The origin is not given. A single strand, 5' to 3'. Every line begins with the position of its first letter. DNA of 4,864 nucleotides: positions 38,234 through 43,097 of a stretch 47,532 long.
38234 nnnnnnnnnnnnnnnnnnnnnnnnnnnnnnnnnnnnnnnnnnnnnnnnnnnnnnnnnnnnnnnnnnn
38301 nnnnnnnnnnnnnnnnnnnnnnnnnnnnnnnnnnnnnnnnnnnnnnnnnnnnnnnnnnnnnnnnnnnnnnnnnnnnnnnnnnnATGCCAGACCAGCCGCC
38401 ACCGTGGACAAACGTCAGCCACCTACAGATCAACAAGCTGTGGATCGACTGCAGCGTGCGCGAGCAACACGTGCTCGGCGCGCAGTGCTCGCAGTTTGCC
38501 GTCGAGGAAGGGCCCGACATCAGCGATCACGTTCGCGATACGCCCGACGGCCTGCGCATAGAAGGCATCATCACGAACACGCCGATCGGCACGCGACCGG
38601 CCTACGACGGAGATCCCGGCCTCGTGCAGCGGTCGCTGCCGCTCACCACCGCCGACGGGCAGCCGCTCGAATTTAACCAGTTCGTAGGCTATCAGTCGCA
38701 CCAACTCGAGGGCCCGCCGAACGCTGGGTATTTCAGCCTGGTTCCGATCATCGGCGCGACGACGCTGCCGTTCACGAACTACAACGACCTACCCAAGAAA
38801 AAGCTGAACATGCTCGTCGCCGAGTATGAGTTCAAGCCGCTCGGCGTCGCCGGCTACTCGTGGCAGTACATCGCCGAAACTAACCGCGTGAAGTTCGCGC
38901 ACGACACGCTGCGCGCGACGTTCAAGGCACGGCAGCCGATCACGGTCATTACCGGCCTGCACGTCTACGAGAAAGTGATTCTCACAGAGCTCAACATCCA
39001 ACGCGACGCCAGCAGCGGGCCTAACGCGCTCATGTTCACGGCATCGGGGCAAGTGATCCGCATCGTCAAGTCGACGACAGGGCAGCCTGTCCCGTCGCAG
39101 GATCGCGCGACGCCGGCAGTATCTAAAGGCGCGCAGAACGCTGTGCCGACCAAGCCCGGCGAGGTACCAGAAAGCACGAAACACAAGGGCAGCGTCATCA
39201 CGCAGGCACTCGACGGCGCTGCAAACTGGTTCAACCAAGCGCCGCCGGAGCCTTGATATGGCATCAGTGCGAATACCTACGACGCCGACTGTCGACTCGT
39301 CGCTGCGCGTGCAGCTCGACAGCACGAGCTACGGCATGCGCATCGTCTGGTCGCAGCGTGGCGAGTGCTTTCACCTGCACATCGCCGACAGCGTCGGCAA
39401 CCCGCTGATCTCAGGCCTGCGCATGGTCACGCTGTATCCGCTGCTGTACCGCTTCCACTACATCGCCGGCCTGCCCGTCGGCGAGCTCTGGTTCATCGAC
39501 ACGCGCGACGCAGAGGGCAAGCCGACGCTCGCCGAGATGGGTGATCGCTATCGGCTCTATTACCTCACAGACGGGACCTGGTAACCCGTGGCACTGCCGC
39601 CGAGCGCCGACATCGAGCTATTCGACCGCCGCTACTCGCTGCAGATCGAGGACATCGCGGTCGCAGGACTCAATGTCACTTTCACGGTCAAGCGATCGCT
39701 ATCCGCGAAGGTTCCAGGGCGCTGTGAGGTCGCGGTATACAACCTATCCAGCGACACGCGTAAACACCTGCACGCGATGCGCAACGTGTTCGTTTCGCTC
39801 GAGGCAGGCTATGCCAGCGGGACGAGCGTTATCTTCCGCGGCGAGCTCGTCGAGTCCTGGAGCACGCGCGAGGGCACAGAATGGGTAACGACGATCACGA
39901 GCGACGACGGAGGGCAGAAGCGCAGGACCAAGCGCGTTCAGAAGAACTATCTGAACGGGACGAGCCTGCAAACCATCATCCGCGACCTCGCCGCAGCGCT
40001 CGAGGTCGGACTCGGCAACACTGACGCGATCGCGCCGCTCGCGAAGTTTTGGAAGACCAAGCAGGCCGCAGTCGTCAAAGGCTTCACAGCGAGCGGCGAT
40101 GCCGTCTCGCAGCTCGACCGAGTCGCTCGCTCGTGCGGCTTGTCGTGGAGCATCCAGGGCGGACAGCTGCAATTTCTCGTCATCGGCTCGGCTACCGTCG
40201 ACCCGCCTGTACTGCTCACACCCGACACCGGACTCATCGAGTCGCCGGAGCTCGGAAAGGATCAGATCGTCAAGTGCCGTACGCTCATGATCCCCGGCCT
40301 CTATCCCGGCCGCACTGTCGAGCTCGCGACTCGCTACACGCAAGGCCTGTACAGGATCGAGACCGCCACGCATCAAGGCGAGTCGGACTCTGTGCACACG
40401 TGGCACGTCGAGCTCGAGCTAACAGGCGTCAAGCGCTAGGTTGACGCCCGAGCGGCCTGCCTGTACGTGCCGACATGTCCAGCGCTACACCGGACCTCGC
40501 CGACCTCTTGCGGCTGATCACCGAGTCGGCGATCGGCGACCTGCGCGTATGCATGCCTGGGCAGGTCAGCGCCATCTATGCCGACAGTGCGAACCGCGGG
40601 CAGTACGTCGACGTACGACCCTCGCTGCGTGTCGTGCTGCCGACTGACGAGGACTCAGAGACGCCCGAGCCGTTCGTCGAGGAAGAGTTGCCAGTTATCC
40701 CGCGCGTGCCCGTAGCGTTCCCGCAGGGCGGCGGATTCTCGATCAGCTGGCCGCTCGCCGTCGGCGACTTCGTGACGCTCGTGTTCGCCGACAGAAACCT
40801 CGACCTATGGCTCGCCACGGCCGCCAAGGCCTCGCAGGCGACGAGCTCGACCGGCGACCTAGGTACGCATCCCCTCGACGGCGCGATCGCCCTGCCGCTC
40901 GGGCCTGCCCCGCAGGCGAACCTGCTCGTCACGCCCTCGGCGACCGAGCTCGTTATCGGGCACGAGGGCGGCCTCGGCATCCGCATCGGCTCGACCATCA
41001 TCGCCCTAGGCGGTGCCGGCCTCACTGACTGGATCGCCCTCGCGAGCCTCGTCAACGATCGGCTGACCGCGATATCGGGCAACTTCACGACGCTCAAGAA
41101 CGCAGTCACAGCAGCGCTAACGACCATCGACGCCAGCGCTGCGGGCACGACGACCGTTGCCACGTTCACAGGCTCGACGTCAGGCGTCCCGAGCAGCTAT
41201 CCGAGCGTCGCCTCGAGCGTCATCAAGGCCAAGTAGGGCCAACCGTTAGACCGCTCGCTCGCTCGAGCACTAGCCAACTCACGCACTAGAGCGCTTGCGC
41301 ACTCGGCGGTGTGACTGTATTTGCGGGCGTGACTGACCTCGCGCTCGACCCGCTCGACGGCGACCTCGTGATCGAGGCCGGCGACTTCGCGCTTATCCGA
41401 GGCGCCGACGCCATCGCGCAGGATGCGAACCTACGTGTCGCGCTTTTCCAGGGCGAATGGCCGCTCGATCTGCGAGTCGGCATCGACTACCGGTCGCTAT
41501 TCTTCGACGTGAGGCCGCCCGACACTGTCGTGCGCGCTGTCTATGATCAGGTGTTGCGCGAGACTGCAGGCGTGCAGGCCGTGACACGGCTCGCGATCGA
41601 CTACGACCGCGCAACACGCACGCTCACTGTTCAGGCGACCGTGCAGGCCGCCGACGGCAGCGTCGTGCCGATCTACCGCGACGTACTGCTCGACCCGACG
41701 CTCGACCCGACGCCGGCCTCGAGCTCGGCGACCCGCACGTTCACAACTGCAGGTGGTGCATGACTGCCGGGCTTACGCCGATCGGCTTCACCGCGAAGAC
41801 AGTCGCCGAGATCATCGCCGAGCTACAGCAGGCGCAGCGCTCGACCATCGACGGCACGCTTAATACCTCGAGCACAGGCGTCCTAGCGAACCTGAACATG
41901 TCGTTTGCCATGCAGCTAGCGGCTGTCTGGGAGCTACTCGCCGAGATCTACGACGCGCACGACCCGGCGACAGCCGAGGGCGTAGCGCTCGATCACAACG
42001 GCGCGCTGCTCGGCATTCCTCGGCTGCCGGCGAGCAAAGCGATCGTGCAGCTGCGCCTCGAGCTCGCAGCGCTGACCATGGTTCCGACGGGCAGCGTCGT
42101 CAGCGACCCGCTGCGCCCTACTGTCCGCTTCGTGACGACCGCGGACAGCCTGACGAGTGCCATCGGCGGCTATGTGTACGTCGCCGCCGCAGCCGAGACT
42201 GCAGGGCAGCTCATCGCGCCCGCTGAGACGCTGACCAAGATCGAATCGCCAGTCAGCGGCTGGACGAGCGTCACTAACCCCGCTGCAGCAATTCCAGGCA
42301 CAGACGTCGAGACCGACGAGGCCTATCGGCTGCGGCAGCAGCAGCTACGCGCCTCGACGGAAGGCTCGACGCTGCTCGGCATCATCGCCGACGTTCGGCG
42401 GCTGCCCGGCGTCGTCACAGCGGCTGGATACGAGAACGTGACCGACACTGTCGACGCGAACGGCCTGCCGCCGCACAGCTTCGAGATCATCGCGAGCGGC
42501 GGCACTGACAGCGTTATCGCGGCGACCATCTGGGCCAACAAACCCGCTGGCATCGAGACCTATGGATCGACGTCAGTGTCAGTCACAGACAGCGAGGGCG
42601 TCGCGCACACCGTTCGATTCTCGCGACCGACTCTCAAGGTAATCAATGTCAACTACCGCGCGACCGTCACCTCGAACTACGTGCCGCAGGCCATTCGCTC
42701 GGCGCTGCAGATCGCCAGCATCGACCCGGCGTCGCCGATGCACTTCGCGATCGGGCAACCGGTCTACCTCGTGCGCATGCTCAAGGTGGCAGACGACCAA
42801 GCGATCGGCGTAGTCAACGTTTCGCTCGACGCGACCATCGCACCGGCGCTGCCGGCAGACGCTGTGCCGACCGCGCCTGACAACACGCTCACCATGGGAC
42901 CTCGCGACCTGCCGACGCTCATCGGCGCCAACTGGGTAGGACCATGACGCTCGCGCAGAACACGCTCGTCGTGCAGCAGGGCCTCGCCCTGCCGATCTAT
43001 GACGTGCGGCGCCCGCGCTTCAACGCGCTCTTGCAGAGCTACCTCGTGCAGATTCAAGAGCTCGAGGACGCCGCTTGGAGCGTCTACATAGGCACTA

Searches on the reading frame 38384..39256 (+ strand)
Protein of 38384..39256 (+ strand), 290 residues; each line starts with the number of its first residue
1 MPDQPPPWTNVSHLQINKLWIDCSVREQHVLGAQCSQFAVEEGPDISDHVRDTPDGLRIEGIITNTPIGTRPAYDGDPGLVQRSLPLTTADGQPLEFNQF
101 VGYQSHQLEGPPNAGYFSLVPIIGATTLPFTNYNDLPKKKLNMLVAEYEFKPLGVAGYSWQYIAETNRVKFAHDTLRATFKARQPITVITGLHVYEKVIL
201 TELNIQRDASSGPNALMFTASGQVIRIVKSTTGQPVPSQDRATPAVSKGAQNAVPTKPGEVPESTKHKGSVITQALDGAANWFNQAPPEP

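Call 78: search_protein_families(library=pfam, proteins=[window:38384-39256:+], max_evalue=0.001)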
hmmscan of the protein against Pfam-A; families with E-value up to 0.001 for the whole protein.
window:38384-39256:+ (290 aa): 1 family
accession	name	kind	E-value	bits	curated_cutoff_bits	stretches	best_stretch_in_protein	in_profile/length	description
PF21821.3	Dit_like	-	4.1e-20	72.6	24.2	1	21-232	1-123/127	Dit-like phage tail protein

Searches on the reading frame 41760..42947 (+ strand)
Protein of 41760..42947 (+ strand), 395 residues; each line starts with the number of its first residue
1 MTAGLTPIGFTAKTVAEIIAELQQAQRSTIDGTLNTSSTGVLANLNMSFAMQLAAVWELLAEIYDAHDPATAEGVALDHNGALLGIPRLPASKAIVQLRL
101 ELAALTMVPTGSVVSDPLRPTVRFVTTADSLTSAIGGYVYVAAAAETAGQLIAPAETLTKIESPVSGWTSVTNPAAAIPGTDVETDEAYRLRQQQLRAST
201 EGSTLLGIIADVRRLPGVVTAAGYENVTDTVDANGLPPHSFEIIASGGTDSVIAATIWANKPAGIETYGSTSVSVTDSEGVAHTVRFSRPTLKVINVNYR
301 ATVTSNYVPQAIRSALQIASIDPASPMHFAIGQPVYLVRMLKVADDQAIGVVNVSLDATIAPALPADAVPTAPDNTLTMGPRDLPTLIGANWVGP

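Call 78: search_protein_families(library=pfam, proteins=[window:41760-42947:+], max_evalue=0.001)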
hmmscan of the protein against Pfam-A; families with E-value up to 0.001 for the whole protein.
window:41760-42947:+ (395 aa): 1 family
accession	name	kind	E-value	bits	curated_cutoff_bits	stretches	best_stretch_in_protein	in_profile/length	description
PF04865.19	Baseplate_J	-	4.6e-21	75.7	21.1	1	76-317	4-230/255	Baseplate J-like protein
